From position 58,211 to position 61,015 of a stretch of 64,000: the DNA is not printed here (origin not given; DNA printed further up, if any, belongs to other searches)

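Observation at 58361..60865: AT-rich orphan 834-aa protein with zinc ribbon plus PD-(D/E)xK-like C-terminus, wedged between an RM-like module and defence-gene debris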

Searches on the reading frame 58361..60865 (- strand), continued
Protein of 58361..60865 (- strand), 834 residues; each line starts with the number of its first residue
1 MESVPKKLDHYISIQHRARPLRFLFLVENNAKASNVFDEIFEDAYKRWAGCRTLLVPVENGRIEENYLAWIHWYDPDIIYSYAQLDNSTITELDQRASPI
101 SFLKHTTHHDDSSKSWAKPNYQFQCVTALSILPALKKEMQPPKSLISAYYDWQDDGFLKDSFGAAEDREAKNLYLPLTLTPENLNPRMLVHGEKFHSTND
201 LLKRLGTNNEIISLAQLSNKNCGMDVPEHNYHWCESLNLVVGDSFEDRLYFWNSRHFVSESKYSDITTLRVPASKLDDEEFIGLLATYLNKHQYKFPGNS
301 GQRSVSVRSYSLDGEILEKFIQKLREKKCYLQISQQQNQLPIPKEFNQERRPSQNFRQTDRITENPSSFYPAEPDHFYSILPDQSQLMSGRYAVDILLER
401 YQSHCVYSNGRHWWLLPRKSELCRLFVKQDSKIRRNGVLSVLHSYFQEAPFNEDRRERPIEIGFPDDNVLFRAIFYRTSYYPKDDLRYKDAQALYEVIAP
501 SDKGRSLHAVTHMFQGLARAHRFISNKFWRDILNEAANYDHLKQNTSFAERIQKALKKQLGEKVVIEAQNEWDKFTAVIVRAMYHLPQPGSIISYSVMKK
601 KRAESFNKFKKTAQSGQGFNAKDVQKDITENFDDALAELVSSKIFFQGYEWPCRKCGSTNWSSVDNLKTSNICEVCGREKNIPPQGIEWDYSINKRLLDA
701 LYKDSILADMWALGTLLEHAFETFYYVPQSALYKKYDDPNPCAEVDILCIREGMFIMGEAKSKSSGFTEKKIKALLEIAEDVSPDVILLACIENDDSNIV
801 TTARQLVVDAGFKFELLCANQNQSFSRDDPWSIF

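Call 61: get_annotated_region(hit=H3, flank=8000)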
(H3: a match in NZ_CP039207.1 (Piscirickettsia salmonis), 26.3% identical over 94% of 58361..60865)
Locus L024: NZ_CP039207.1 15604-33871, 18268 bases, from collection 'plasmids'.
description: Piscirickettsia salmonis strain Psal-182 plasmid unnamed3, complete sequence
organism: Piscirickettsia salmonis (NCBI taxid 1238)
taxonomy: Bacteria; Pseudomonadota; Gammaproteobacteria; Thiotrichales; Piscirickettsiaceae; Piscirickettsia; Piscirickettsia salmonis
host: -; source: Salmo salar,cell culture; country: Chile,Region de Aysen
typing (MOB-suite, as given by PLSDB): non-mobilizable
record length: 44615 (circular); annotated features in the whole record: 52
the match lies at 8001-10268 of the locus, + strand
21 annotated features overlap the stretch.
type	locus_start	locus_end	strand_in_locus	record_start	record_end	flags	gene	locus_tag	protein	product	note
CDS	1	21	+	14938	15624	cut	-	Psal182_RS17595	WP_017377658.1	Fic family protein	-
CDS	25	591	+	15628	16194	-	-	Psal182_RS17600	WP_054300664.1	recombinase family protein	GO:0006310 - DNA recombination [Evidence IEA]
CDS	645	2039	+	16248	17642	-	-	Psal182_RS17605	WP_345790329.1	DEAD/DEAH box helicase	-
CDS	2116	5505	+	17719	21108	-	-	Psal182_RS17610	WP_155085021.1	TM0106 family RecB-like putative nuclease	-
CDS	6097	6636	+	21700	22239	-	-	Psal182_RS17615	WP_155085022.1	hypothetical protein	-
CDS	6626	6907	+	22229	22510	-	-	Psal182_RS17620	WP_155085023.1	hypothetical protein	-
CDS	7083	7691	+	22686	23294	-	-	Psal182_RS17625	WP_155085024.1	hypothetical protein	-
CDS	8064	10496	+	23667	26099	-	-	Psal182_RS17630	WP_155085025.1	hypothetical protein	-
CDS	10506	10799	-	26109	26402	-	-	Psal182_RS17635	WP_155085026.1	helix-turn-helix transcriptional regulator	-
CDS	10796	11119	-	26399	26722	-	-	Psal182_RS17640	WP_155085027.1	type II toxin-antitoxin system RelE/ParE family toxin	-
CDS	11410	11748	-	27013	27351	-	-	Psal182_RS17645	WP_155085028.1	hypothetical protein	-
CDS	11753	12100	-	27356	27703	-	-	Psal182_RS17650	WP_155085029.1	hypothetical protein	-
CDS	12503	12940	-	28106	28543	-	-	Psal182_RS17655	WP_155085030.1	hypothetical protein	-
CDS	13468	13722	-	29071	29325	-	-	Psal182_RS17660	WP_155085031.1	hypothetical protein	-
CDS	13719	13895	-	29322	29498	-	-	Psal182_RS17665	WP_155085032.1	hypothetical protein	-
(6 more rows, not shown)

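Call 62: search_protein_families(library=pfam, proteins=[L006:374-577:+, L023:7222-7743:+, L023:11168-12559:+], max_evalue=0.01)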
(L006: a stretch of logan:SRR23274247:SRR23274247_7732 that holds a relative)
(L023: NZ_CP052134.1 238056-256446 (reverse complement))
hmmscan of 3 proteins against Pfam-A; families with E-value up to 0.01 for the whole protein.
L006:374-577:+ (68 aa): 10 families
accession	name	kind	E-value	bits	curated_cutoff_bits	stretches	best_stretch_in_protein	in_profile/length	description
PF01381.28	HTH_3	-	4.9e-17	62.1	23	1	11-65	1-55/55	Helix-turn-helix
PF13560.12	HTH_31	-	1.3e-12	48.3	27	1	6-63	1-59/64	Helix-turn-helix domain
PF13443.12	HTH_26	-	1.3e-09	38.6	22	1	13-66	4-58/63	Cro/C1-type HTH DNA-binding domain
PF12844.13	HTH_19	-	2.4e-08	34.2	30.2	1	8-66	1-59/64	Helix-turn-helix domain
PF13413.12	HTH_25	-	5.2e-05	23.4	24.6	1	12-45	3-36/62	Helix-turn-helix domain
PF13744.12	HTH_37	-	0.00011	22.3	27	1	1-45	13-57/80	Helix-turn-helix domain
PF21291.3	CYNS_N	-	0.00071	19.9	27.1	1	8-61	5-58/69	Cyanate hydratase, N-terminal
PF13545.12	HTH_Crp_2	-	0.0029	18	27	0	14-39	17-42/70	Crp-like helix-turn-helix domain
PF01047.28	MarR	-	0.0058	16.9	24.6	0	18-39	16-37/59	MarR family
PF22495.2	HTH_92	-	0.0068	16.1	27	1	12-43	1-32/45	RsaL-like HTH domain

L023:7222-7743:+ (174 aa): 5 families
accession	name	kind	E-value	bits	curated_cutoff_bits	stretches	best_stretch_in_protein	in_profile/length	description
PF02796.21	HTH_7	-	0.00034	21.1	23.8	1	52-73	23-44/45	Helix-turn-helix domain of resolvase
PF01935.23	DUF87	-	0.0013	19.3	23.2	1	41-152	88-204/220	Helicase HerA, central domain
PF13022.12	HTH_Tnp_1_2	-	0.0022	18.5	27.9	1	51-97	27-71/122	Helix-turn-helix of insertion element transposase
PF21928.1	XLF_CC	-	0.0036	17.6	27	1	125-157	17-49/53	XLF protein coiled-coil region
PF25194.1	DPC3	-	0.0045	17.1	27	1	98-152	75-129/196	Diatom pyrenoid component 3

L023:11168-12559:+ (464 aa): 0 families

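Call 63: find_encoding_contigs(protein=P0001, flank=10000, max_places=3)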
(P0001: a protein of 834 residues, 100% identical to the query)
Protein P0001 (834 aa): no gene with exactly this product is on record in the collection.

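Call 69: search_protein_families(library=phrogs, alignment_id=A3, max_evalue=0.01)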
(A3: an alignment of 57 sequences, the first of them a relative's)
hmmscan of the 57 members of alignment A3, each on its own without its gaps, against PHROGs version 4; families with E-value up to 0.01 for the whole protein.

A. member 1, P0001 (834 aa): 1 family
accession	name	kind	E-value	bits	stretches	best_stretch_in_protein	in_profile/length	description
phrog_6539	-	unknown function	0.0019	19.5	0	612-646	27-61/92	-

B. families by the number of members that match (of 57 scanned): 4 families
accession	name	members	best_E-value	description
phrog_6539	-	1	0.0019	-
phrog_8736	-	1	0.0044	-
phrog_35472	-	1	0.0055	-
phrog_21422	-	1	0.0081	-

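Call 71: search_protein_families(library=padloc, alignment_id=A3, max_evalue=0.1)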
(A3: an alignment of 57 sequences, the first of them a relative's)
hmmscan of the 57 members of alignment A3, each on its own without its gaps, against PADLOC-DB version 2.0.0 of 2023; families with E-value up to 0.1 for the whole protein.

A. member 1, P0001 (834 aa): 0 families

B. families by the number of members that match (of 57 scanned): 9 families
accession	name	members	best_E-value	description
PDLC01968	CARF_PDDEXK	2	0.00051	-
PDLC04790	PDC-S01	2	0.012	-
PDLC01037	Csx1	2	0.019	ARF+Nuclease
PDLC02647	DrmMII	1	0.0016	DrmMII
PDLC02700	Orf5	1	0.017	Orf5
PDLC01902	Can1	1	0.017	-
PDLC01898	CARF4--CARF_PDDEXK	1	0.02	-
PDLC00350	PtuB1|PtuB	1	0.032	Unknown function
PDLC01903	CARF4--CARF_PDDEXK_TM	1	0.038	-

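Call 72: search_protein_families(library=pfam, proteins=[L010:2297-2959:+, L014:12578-13588:+, L017:7253-9736:+, L009:12602-13684:+, L009:13736-14818:+, L009:15088-16206:+, L013:11876-13225:-, L015:3030-4157:-, L018:3256-3951:+, L024:7083-7688:+], max_evalue=0.001)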
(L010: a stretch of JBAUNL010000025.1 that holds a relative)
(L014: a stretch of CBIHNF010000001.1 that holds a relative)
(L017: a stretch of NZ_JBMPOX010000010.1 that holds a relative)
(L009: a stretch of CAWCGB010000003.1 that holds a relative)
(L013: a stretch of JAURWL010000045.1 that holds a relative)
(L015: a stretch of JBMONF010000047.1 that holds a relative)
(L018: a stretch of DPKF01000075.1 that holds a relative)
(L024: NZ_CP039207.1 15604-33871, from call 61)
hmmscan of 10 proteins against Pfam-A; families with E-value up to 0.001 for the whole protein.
L010:2297-2959:+ (221 aa): 1 family
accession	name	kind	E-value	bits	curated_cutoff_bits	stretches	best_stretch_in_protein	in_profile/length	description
PF02586.19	SRAP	-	9.6e-68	228.3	27.1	1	1-208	1-214/214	SOS response associated peptidase (SRAP)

L014:12578-13588:+ (337 aa): 1 family
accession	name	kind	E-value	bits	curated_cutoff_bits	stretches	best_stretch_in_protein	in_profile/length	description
PF13365.12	Trypsin_2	-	5.9e-11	43.7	27.6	1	45-240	1-144/144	Trypsin-like peptidase domain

L017:7253-9736:+ (828 aa): 2 families
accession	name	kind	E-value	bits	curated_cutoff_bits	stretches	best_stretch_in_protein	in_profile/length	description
PF02867.20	Ribonuc_red_lgC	-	2.4e-128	429.5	23.9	1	90-584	2-523/523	Ribonucleotide reductase, barrel domain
PF00317.26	Ribonuc_red_lgN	-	1.9e-05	25.1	28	1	14-83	2-75/77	Ribonucleotide reductase, all-alpha domain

L009:12602-13684:+ (361 aa): 0 families

L009:13736-14818:+ (361 aa): 1 family
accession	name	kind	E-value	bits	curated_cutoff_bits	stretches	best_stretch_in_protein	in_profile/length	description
PF16747.10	Adhesin_E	-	3.3e-05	24.5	23.7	1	234-323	17-108/109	Surface-adhesin protein E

L009:15088-16206:+ (373 aa): 0 families

L013:11876-13225:- (450 aa): 2 families
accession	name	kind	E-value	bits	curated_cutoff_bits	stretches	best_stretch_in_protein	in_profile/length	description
PF00589.27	Phage_integrase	-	1.4e-10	41.6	27.1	1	250-401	3-165/172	Phage integrase family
PF13356.12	Arm-DNA-bind_3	-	3.6e-09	37.1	27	1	26-93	18-81/83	Arm DNA-binding domain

L015:3030-4157:- (376 aa): 0 families

L018:3256-3951:+ (232 aa): 0 families

L024:7083-7688:+ (202 aa): 0 families
